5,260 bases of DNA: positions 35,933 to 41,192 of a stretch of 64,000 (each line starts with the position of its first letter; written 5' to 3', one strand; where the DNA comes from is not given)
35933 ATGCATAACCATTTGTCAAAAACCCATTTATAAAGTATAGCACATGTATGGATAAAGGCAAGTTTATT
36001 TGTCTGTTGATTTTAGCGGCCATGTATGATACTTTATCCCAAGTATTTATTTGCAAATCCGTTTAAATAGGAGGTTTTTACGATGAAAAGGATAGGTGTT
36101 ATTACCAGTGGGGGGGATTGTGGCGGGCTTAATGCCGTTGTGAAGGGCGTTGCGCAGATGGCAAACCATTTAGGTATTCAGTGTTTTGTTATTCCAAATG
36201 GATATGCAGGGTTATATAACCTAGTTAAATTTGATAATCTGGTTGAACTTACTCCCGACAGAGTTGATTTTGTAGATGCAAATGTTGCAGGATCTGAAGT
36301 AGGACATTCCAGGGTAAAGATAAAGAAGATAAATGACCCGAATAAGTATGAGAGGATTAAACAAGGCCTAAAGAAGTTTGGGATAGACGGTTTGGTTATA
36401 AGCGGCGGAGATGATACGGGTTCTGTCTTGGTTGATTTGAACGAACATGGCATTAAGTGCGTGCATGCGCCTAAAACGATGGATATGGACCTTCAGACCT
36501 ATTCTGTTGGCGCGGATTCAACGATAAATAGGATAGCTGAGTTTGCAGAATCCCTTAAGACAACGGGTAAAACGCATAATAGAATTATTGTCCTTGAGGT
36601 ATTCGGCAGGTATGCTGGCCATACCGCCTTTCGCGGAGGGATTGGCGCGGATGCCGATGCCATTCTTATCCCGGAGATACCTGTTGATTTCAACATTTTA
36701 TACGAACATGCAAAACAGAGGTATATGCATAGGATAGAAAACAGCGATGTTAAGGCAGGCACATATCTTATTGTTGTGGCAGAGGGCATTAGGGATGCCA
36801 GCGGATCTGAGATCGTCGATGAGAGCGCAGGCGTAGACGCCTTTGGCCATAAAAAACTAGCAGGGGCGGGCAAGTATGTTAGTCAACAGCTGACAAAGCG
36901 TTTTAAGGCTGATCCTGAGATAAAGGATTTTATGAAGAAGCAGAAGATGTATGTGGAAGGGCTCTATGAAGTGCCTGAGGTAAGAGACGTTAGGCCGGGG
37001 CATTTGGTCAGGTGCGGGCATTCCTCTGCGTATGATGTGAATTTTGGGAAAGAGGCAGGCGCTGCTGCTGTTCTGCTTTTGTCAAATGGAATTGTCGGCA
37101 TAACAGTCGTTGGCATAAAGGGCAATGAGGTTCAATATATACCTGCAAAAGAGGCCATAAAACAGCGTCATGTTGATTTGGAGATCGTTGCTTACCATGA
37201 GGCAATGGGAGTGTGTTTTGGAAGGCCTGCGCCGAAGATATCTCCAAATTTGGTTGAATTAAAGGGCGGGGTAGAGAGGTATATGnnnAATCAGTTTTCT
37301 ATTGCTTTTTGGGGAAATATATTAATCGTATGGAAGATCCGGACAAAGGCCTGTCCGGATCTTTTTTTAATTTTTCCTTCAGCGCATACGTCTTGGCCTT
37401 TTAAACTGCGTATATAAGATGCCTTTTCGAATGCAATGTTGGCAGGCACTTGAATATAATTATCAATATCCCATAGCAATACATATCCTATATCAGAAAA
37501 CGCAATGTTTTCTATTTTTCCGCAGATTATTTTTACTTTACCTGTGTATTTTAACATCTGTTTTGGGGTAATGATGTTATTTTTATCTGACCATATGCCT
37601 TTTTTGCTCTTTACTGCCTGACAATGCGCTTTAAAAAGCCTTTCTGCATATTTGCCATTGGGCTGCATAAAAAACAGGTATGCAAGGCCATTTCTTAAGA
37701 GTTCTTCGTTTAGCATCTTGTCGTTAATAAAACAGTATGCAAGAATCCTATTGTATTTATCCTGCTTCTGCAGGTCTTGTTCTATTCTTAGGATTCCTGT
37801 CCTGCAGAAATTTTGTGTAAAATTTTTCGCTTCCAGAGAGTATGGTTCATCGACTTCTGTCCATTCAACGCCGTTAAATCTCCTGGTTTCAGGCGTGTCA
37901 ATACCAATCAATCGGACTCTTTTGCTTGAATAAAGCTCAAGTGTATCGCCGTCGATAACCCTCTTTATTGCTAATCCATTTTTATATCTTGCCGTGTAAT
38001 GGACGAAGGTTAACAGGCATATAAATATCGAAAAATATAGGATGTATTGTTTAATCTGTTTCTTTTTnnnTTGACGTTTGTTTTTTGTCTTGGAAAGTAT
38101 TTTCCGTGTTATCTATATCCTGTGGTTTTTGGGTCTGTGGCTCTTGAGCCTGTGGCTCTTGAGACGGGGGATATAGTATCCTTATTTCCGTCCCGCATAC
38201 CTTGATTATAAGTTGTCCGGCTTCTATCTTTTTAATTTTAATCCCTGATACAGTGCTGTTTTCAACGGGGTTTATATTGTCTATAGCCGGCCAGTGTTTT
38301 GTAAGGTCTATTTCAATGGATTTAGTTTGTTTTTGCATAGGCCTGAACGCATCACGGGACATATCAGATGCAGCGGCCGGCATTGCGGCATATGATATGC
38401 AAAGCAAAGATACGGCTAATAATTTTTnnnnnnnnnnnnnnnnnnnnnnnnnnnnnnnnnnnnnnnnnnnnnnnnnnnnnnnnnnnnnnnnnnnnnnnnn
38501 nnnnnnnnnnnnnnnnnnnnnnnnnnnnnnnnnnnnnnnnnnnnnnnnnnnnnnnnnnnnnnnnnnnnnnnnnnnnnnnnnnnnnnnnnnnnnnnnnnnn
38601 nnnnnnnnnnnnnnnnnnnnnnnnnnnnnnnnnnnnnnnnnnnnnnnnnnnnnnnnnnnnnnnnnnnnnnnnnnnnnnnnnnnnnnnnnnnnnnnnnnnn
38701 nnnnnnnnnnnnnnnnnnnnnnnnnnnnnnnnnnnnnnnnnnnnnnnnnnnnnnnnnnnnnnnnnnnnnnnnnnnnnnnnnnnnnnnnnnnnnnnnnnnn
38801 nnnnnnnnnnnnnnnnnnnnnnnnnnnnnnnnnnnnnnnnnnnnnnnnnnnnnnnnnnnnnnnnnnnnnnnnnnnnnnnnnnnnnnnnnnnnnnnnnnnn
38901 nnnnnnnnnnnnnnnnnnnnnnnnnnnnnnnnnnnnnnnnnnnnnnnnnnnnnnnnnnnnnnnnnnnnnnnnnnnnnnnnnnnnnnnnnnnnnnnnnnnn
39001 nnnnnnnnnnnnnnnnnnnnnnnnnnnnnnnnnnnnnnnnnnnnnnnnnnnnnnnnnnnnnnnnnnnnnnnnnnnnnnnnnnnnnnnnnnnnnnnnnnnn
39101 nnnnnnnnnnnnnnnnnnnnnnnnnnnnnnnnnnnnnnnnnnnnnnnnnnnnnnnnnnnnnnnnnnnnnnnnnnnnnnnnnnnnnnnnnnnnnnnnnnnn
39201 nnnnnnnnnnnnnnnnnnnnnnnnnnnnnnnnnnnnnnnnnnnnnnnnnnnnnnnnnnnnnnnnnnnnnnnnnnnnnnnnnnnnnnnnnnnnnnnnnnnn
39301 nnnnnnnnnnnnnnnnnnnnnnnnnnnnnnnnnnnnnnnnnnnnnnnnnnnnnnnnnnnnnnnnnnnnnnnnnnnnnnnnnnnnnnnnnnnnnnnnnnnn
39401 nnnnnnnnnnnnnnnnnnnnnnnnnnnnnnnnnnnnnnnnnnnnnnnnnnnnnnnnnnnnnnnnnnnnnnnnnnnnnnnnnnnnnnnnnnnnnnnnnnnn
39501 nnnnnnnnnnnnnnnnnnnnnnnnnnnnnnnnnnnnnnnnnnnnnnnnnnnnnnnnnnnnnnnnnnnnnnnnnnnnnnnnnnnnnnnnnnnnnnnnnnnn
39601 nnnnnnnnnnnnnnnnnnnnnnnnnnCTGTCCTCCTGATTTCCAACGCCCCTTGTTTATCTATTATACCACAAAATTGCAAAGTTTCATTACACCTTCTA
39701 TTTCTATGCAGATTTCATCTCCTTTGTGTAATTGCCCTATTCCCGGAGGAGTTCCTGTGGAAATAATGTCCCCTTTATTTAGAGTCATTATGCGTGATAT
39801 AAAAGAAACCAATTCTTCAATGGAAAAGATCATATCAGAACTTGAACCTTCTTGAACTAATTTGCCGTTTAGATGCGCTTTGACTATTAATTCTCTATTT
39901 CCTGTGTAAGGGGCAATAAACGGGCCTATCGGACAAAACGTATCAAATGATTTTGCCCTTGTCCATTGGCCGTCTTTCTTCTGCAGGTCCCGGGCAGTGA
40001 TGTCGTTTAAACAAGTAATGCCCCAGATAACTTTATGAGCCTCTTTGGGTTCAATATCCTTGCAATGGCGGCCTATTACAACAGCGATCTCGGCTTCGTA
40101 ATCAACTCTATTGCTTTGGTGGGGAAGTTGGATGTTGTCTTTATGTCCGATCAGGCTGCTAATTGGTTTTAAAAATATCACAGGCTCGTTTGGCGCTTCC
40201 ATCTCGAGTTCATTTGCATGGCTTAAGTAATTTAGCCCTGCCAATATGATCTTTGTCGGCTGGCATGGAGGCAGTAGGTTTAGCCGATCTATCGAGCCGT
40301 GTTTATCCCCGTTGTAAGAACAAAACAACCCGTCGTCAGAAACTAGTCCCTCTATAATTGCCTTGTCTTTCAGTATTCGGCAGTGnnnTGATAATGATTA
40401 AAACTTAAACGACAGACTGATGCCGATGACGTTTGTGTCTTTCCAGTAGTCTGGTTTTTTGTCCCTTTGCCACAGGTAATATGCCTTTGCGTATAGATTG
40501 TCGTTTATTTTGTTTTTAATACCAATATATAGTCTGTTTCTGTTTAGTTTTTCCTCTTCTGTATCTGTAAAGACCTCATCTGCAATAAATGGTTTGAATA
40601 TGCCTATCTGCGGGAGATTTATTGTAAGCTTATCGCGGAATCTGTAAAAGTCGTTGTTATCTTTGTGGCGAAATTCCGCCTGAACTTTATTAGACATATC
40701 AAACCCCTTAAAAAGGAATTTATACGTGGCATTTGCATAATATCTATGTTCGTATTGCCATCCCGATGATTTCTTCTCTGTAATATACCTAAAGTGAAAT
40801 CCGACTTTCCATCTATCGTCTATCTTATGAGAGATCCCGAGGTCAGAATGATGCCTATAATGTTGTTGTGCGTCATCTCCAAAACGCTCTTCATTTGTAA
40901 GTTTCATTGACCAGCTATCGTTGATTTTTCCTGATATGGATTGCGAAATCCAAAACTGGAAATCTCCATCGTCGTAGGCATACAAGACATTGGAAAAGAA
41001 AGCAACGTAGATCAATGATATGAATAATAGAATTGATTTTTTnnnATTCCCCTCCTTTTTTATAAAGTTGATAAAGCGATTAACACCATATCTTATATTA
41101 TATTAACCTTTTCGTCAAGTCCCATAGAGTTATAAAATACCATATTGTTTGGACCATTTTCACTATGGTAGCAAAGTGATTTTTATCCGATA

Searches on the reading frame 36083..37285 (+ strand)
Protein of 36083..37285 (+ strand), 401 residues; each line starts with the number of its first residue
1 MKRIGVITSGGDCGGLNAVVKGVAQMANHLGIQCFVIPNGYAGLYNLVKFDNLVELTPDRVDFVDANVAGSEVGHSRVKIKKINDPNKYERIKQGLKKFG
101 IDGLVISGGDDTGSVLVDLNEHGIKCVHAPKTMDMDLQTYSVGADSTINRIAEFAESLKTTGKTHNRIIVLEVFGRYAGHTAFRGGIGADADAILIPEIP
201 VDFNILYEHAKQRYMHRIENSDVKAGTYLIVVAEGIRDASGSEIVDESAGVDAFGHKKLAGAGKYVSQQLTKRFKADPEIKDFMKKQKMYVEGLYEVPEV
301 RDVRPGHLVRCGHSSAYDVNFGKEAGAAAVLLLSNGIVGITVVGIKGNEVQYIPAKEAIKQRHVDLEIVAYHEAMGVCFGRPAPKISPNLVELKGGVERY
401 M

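Call 19: search_protein_families(library=pfam, proteins=[window:36083-37285:+], max_evalue=0.0001)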
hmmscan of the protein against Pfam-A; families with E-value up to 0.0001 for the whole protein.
window:36083-37285:+ (401 aa): 1 family
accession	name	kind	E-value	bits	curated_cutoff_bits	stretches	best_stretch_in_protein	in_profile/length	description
PF00365.25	PFK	-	1.4e-58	198.9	30.9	1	3-332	1-276/277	Phosphofructokinase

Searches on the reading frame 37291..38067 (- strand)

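Call 19: search_protein_families(library=pfam, proteins=[window:37291-38067:-], max_evalue=0.0001)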
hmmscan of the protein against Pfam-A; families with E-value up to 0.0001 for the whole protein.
window:37291-38067:- (258 aa): 1 family
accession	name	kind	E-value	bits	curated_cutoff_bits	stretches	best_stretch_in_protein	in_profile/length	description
PF00565.23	SNase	-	1.8e-23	83.4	21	1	50-161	1-107/107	Staphylococcal nuclease homologue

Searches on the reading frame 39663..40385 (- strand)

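Call 19: search_protein_families(library=pfam, proteins=[window:39663-40385:-], max_evalue=0.0001)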
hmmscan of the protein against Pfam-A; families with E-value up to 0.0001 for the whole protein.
window:39663-40385:- (240 aa): 1 family
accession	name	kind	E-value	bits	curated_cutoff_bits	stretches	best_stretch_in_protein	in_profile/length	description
PF01557.24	FAA_hydrolase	-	2.7e-67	227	23.9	1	45-240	1-214/214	Fumarylacetoacetate (FAA) hydrolase C-terminal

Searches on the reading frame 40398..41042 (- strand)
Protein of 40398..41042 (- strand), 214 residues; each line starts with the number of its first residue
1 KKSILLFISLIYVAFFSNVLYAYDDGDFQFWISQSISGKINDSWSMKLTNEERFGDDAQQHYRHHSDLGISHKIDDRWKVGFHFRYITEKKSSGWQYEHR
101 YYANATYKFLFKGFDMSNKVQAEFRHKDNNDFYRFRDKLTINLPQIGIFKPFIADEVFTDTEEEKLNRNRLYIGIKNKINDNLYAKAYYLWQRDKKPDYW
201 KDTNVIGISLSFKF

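Call 19: search_protein_families(library=pfam, proteins=[window:40398-41042:-], max_evalue=0.0001)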
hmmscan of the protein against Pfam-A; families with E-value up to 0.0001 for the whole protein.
window:40398-41042:- (214 aa): 1 family
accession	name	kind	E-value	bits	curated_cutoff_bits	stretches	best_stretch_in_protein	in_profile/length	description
PF10677.15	DUF2490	-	7.8e-29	101.2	29.8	1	28-200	1-183/186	Protein of unknown function (DUF2490)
